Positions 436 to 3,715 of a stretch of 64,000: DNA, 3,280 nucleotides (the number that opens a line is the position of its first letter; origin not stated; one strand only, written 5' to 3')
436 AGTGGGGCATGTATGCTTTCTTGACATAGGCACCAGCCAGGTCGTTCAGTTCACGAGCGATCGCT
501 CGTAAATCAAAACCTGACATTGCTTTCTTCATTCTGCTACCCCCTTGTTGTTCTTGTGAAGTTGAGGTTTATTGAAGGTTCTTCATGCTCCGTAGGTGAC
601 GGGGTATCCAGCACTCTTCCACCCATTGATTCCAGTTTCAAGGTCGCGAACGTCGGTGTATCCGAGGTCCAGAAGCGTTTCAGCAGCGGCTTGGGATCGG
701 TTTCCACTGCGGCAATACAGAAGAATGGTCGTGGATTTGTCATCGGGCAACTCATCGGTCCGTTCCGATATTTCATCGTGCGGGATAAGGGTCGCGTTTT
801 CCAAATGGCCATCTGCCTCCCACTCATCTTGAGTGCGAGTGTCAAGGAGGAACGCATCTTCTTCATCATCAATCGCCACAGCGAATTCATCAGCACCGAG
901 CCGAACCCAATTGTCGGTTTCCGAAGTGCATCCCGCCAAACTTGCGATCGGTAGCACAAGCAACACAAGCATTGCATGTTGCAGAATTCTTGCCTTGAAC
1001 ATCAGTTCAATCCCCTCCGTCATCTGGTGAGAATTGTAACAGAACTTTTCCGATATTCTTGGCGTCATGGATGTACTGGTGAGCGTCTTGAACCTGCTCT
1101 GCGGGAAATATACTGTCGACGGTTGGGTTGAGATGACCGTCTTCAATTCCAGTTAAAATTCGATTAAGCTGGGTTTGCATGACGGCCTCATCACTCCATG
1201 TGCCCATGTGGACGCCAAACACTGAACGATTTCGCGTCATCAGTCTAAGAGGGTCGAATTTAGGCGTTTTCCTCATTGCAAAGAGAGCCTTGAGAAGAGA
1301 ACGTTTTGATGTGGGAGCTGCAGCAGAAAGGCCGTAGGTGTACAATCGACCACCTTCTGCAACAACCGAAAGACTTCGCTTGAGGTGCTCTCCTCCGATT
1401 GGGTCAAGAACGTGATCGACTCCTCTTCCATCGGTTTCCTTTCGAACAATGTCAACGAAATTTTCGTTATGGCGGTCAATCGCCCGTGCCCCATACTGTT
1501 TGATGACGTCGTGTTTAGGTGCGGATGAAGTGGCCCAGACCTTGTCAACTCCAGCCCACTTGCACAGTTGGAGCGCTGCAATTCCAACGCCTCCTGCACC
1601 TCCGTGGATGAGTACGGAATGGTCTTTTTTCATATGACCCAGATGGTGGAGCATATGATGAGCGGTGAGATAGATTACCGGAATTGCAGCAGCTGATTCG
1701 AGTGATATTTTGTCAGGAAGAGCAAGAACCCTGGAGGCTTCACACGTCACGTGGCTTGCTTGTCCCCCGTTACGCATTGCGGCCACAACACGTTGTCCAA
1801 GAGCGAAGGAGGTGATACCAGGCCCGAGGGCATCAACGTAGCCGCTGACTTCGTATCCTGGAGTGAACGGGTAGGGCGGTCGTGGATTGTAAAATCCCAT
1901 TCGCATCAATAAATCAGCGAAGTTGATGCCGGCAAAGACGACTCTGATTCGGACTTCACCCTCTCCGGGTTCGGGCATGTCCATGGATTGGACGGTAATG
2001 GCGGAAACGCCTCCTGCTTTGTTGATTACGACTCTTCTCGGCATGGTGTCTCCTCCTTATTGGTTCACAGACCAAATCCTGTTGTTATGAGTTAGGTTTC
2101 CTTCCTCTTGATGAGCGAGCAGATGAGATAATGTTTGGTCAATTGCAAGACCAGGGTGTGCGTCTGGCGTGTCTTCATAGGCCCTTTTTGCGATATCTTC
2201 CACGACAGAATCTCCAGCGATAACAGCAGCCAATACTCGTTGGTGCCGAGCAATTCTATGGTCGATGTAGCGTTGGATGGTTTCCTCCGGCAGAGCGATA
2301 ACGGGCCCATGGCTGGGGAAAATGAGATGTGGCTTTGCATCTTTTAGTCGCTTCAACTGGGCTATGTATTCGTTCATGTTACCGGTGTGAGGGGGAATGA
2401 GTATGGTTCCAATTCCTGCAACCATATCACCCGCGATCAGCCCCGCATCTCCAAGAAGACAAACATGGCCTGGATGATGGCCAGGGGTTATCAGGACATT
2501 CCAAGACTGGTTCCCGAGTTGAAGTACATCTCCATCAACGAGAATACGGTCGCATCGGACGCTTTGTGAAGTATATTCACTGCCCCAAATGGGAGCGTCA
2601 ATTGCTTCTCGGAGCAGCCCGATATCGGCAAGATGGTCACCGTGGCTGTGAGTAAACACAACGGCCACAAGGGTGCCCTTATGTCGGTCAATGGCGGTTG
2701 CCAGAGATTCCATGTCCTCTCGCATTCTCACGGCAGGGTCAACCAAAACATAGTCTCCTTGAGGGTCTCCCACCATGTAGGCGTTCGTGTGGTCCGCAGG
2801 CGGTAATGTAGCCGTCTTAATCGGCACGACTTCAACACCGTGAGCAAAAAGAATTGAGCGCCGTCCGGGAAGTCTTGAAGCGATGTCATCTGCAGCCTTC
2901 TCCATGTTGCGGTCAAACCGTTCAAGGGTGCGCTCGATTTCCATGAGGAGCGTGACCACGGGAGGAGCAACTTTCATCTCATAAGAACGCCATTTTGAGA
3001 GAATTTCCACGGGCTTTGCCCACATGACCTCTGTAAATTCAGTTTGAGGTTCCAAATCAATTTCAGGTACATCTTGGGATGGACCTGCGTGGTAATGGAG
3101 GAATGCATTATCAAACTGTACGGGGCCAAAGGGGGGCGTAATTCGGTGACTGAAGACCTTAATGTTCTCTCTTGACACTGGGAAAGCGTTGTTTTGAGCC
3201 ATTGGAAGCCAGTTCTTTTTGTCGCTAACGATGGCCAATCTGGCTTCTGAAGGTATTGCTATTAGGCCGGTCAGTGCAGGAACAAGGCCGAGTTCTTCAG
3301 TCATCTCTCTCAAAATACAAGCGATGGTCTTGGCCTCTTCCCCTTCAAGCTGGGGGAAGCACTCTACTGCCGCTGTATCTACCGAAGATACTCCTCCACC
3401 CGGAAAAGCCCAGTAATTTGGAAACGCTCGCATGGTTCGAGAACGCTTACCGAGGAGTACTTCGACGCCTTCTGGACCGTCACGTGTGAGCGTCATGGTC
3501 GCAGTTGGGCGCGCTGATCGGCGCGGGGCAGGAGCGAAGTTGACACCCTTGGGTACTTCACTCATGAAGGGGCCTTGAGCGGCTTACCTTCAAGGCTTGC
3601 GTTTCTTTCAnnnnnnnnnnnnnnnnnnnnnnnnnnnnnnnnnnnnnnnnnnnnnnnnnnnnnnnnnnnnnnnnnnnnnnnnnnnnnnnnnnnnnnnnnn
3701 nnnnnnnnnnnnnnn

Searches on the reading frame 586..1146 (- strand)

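Call 28: search_protein_families(library=pfam, proteins=[window:586-1146:-], max_evalue=0.00001)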
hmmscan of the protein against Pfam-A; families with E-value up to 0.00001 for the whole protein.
window:586-1146:- (187 aa): 1 family
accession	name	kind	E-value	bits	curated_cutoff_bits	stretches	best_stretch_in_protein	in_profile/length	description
PF00581.25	Rhodanese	-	3.3e-20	72.9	22.2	1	85-178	2-101/102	Rhodanese-like domain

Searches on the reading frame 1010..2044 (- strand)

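Call 28: search_protein_families(library=pfam, proteins=[window:1010-2044:-], max_evalue=0.00001)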
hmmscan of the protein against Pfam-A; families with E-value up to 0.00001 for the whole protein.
window:1010-2044:- (345 aa): 3 families
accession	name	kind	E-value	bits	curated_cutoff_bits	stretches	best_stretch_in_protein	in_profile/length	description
PF13602.12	ADH_zinc_N_2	-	5.9e-24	85.9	27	1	188-336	6-134/134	Zinc-binding dehydrogenase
PF00107.32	ADH_zinc_N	-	6.9e-21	75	31.8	1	152-286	1-120/129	Zinc-binding dehydrogenase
PF08240.17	ADH_N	-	1.2e-15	58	23.5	1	27-110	1-103/104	Alcohol dehydrogenase GroES-like domain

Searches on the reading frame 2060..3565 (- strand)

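Call 28: search_protein_families(library=pfam, proteins=[window:2060-3565:-], max_evalue=0.00001)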
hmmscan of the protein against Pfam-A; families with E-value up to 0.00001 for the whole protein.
window:2060-3565:- (502 aa): 3 families
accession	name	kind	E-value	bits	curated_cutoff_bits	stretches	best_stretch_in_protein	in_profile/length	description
PF00753.33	Lactamase_B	-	7.6e-19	68.9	22.7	1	258-419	4-196/196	Metallo-beta-lactamase superfamily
PF12706.13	Lactamase_B_2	-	2.8e-07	30.8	27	1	273-337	3-71/200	Beta-lactamase superfamily domain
PF00293.34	NUDIX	-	3.9e-07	30.6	21.1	1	22-103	6-67/134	NUDIX domain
